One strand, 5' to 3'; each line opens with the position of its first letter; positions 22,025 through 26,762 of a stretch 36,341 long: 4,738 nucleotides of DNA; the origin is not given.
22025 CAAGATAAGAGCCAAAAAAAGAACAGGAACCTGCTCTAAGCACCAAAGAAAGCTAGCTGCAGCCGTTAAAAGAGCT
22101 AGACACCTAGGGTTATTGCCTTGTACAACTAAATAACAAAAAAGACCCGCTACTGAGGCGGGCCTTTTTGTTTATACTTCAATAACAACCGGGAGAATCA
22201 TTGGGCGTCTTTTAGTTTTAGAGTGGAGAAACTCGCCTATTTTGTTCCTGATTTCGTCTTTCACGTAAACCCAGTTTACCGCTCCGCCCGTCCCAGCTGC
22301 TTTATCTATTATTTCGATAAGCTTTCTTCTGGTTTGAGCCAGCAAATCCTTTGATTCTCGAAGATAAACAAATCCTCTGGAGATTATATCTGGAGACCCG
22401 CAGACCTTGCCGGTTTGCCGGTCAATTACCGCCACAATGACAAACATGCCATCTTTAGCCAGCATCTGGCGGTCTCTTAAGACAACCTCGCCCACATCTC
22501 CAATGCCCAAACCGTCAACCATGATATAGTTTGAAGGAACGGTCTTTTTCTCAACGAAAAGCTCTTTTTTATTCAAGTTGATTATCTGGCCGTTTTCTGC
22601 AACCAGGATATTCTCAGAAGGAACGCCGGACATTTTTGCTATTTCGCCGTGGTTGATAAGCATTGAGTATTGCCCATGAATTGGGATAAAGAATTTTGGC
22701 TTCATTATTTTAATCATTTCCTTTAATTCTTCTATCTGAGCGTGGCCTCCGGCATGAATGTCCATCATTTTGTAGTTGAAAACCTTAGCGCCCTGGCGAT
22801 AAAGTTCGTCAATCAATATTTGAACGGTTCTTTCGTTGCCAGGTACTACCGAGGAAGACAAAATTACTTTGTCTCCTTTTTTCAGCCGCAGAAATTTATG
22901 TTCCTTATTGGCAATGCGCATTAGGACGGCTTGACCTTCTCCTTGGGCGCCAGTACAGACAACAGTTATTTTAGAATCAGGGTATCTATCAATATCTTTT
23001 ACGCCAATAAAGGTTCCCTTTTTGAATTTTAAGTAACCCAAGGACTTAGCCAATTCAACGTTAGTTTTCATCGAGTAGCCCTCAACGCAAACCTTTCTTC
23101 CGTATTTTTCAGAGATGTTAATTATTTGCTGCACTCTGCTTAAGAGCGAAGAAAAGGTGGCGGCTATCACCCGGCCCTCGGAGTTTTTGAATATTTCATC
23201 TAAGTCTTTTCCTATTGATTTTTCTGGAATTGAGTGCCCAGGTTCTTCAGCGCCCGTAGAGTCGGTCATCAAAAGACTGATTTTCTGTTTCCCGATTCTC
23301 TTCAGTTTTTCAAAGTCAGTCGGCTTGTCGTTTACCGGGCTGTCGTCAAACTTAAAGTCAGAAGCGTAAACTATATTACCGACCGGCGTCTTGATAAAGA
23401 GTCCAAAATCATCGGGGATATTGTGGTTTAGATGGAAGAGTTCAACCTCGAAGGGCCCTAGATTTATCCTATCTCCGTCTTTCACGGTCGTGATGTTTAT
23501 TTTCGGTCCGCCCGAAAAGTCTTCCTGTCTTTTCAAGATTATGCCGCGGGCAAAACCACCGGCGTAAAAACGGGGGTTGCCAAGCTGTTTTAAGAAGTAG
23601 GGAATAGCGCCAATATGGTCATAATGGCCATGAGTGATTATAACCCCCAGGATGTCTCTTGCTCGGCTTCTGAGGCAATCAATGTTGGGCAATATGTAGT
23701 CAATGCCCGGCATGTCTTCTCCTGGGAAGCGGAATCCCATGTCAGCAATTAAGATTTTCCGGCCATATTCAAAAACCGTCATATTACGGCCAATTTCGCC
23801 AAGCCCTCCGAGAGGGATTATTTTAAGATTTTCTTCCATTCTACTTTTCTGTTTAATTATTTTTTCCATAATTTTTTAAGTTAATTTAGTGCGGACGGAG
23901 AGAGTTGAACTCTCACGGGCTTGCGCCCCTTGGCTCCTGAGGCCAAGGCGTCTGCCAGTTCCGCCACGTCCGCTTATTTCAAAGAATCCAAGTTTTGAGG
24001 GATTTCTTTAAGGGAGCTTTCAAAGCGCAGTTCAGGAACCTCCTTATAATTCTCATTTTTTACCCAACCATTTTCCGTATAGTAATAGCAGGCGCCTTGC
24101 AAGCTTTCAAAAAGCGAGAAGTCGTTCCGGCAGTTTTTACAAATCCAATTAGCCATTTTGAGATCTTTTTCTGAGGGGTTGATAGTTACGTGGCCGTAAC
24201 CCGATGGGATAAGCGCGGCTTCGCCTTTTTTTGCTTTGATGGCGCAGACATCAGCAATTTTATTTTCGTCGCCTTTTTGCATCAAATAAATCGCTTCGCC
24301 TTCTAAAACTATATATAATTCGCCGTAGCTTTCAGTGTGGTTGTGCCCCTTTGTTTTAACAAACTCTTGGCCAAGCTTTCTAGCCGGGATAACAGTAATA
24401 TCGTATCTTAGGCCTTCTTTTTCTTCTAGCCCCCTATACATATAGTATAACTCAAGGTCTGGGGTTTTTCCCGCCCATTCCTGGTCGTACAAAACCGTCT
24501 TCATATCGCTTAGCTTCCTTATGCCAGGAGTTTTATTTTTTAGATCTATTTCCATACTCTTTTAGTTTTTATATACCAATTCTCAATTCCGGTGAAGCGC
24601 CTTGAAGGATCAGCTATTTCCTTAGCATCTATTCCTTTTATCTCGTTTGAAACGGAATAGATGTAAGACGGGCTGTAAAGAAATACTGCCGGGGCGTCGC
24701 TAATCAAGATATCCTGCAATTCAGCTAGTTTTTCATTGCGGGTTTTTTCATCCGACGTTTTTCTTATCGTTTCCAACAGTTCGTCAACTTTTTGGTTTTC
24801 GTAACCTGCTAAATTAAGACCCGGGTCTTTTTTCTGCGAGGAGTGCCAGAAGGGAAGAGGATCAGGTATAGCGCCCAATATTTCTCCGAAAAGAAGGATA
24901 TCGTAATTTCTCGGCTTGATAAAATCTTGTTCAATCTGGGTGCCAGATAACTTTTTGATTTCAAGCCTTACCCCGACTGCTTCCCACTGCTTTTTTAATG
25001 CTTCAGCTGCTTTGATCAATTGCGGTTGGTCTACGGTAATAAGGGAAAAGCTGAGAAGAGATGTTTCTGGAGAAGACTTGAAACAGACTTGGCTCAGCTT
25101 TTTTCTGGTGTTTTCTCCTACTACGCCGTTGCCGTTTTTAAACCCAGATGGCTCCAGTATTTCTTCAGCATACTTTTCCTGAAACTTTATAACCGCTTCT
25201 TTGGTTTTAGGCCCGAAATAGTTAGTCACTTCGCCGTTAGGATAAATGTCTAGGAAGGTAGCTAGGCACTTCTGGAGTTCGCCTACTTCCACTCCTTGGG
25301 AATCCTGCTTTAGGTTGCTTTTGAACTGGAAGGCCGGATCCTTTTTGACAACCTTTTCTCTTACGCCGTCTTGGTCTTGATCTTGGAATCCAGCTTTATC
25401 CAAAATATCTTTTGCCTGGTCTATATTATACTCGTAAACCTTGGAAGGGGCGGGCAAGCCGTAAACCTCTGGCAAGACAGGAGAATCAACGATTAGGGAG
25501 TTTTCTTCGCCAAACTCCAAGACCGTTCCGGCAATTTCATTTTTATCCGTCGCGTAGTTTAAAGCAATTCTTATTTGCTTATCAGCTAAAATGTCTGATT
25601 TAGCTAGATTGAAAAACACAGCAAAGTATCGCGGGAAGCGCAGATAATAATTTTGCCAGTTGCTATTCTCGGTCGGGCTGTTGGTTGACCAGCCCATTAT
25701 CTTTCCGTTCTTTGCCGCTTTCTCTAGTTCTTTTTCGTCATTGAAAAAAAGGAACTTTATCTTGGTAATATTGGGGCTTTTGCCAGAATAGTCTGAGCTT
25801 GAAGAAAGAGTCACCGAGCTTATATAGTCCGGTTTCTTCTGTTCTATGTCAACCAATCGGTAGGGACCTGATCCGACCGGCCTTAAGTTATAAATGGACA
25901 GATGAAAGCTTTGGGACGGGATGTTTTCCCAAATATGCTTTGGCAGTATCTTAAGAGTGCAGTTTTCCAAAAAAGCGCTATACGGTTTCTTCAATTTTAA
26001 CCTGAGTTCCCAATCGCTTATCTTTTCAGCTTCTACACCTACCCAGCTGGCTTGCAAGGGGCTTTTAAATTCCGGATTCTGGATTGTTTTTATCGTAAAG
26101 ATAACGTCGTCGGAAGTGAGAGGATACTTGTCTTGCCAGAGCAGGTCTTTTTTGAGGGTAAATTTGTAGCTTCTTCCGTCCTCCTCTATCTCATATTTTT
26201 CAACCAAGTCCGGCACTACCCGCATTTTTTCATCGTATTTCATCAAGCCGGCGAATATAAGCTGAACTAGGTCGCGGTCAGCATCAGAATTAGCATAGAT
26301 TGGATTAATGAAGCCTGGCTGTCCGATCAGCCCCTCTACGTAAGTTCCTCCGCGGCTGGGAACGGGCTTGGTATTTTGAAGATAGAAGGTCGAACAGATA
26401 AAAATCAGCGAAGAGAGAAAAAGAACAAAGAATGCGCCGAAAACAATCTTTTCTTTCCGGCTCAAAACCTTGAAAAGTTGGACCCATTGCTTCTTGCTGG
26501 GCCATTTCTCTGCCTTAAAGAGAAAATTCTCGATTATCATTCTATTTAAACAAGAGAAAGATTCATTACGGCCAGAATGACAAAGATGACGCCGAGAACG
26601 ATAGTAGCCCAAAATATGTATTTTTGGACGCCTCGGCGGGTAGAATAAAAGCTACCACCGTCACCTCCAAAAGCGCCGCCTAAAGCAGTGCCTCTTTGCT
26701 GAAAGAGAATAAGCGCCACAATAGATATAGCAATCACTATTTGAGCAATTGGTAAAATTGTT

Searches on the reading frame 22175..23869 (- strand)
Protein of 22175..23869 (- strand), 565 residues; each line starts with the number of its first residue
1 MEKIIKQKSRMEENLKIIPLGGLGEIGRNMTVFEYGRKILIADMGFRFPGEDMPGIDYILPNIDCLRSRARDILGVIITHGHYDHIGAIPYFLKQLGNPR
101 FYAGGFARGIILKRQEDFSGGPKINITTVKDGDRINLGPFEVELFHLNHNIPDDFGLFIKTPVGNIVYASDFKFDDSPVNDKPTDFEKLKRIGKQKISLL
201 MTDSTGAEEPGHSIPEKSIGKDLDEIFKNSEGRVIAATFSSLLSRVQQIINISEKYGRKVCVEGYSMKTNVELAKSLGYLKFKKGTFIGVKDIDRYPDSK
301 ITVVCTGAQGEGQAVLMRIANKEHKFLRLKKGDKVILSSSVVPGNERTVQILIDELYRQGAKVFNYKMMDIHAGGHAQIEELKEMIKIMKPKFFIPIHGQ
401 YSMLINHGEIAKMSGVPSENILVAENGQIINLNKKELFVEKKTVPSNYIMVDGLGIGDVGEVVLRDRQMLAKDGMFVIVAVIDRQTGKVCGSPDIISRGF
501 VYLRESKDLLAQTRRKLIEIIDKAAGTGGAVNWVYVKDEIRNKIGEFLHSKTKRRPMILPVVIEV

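Call 81: search_protein_families(library=pfam, proteins=[window:22175-23869:-], max_evalue=0.00001)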
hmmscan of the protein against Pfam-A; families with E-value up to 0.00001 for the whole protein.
window:22175-23869:- (565 aa): 5 families
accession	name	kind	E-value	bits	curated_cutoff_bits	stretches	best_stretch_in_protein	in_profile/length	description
PF22505.1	RNase_J_b_CASP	-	1.8e-45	154.2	27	1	231-356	1-126/126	Ribonuclease J, beta-CASP domain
PF17770.6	RNase_J_C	-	1.2e-29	103.7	23.8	1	463-565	1-102/102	Ribonuclease J C-terminal domain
PF12706.13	Lactamase_B_2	-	2.1e-10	41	27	1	66-175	24-147/200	Beta-lactamase superfamily domain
PF00753.33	Lactamase_B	-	1e-09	39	22.7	1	68-183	39-161/196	Metallo-beta-lactamase superfamily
PF07521.17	RMMBL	-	8.2e-08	32.6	21.6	1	373-411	14-52/63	Zn-dependent metallo-hydrolase RNA specificity domain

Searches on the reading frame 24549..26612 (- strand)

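Call 81: search_protein_families(library=pfam, proteins=[window:24549-26612:-], max_evalue=0.00001)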
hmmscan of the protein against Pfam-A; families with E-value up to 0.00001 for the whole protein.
window:24549-26612:- (688 aa): 2 families
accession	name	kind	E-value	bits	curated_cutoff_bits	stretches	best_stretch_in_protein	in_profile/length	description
PF00496.27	SBP_bac_5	-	2.8e-57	195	32.4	2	132-424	2-288/368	Bacterial extracellular solute-binding proteins, family 5 Middle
PF01471.23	PG_binding_1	-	4.3e-08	33.6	23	1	440-481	2-41/57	Putative peptidoglycan binding domain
